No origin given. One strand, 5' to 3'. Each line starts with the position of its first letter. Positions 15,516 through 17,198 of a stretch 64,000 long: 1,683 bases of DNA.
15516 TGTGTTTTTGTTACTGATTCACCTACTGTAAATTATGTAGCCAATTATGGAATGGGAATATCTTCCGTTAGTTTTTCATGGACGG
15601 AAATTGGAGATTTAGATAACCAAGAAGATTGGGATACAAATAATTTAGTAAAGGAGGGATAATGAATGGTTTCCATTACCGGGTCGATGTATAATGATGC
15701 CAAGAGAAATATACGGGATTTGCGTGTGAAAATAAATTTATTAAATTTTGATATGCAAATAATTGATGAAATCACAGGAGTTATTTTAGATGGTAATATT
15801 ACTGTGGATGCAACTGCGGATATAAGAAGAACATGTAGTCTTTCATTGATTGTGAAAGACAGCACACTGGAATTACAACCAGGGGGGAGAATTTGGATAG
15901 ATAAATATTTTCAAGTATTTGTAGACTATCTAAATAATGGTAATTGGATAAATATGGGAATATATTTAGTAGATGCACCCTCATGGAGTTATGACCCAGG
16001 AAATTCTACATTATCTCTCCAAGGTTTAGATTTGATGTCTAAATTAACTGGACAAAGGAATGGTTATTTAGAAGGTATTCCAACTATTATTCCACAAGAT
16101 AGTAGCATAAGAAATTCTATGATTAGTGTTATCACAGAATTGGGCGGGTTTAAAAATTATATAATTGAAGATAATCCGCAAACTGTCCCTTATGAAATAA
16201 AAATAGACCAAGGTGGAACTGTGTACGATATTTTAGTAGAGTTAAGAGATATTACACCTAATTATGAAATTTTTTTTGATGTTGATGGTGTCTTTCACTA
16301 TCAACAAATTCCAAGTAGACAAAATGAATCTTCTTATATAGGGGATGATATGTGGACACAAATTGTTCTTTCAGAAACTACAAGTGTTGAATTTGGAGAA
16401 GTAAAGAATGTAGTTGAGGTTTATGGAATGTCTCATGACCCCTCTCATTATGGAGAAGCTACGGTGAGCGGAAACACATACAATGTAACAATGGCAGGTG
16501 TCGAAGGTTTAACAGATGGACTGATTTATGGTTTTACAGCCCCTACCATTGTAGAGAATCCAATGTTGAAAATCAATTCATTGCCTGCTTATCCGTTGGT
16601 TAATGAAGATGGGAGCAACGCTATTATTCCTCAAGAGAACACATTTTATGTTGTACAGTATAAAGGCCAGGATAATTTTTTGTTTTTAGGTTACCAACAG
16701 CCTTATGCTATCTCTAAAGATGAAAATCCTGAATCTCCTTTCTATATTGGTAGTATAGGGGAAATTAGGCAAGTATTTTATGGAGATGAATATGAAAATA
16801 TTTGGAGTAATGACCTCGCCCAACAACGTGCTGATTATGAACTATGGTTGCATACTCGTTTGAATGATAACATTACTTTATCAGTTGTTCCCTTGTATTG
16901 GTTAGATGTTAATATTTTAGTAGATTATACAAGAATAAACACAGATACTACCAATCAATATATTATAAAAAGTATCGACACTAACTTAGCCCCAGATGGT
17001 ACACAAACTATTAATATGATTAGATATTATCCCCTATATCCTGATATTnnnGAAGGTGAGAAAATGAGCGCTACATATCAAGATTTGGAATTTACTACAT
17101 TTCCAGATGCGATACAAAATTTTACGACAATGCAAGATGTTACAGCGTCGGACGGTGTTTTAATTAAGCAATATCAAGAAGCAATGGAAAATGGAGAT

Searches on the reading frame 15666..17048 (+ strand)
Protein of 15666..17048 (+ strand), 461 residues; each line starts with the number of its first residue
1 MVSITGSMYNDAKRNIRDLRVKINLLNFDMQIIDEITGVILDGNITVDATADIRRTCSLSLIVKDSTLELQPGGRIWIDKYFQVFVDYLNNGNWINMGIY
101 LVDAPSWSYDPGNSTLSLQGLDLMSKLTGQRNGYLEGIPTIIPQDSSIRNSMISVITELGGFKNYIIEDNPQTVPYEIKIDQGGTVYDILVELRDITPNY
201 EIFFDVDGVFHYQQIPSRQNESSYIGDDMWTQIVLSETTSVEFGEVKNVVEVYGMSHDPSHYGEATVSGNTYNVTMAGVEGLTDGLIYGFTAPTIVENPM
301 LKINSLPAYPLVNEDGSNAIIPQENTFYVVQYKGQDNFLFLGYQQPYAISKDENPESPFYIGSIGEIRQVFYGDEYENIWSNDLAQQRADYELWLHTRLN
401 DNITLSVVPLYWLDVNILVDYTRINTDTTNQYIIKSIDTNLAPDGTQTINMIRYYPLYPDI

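Call 29: search_protein_families(library=phrogs, proteins=[window:15666-17048:+], max_evalue=0.00001)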
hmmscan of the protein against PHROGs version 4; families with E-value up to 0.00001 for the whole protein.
window:15666-17048:+ (461 aa): 2 families
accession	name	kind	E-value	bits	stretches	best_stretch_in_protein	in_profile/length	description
phrog_1887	-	tail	8.2e-29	102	2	12-265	295-554/670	tail protein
phrog_32343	-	unknown function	1.3e-15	57.5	1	13-136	20-150/921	-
